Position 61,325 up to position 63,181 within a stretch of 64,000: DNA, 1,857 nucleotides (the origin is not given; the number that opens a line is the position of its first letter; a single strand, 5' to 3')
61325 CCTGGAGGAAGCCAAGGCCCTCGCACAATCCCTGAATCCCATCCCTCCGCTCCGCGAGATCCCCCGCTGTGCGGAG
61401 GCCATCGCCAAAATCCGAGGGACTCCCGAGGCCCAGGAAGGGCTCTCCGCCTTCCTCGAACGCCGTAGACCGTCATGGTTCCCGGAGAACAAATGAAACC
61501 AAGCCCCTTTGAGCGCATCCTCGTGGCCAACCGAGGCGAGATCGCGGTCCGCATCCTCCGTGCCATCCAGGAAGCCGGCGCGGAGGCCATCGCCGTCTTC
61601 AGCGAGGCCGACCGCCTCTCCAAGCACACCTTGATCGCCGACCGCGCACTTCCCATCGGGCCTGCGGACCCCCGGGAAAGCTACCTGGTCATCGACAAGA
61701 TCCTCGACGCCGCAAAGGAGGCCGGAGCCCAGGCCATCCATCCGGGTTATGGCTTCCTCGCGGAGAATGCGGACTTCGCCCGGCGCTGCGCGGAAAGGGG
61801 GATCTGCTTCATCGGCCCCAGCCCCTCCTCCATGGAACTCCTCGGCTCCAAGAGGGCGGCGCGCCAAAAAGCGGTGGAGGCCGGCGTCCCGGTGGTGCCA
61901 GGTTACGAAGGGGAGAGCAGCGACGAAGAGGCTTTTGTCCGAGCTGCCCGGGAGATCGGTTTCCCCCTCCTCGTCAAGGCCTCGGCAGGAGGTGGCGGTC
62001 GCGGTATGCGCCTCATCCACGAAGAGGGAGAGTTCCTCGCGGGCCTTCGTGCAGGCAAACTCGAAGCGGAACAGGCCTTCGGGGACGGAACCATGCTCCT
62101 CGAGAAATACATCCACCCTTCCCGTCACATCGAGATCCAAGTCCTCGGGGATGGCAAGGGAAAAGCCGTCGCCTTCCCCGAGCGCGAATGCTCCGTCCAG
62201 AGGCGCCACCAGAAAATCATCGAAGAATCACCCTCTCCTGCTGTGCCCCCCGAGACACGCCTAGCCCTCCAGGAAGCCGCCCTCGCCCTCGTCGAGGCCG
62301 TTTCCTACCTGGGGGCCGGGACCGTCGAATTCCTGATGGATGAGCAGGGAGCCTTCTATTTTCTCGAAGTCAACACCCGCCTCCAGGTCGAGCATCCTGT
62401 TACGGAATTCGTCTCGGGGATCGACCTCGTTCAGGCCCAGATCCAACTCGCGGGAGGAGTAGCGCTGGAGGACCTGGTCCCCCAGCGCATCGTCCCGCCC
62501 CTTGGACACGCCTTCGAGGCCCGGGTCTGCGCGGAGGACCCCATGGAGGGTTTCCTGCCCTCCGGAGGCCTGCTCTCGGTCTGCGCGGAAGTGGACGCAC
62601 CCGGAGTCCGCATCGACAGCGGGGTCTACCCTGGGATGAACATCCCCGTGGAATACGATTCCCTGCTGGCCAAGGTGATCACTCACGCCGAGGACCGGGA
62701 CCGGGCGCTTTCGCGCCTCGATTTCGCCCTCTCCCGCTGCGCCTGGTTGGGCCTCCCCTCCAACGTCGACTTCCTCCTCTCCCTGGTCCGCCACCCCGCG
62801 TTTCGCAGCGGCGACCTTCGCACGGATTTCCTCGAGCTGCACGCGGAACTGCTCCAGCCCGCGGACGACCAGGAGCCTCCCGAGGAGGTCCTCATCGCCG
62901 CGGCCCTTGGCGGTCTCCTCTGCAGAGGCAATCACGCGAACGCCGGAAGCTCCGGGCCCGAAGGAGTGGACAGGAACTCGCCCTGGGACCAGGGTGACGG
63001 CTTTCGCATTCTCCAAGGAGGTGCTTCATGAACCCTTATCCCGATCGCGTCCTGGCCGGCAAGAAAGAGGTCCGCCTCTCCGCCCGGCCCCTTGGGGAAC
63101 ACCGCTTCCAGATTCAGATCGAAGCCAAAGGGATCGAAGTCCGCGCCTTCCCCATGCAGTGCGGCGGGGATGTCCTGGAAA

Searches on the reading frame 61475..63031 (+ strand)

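Call 29: search_protein_families(library=pfam, proteins=[window:61475-63031:+], max_evalue=0.001)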
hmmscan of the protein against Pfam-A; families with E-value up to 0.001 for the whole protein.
window:61475-63031:+ (518 aa): 5 families
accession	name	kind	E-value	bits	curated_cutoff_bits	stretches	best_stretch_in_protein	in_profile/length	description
PF02786.22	CPSase_L_D2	-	3.7e-66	223.1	19.8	1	126-332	2-209/211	Carbamoyl-phosphate synthase L chain, ATP binding domain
PF00289.28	Biotin_carb_N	-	2.7e-43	147.4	25.5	1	12-120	2-110/110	Biotin carboxylase, N-terminal domain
PF02785.25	Biotin_carb_C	-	3.3e-31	108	32.4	1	348-454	1-107/108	Biotin carboxylase C-terminal domain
PF02222.28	ATP-grasp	-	2e-10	41.1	27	1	136-302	6-162/179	ATP-grasp domain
PF07478.18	Dala_Dala_lig_C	-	3e-10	40.4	24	1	148-301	22-174/204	D-ala D-ala ligase C-terminus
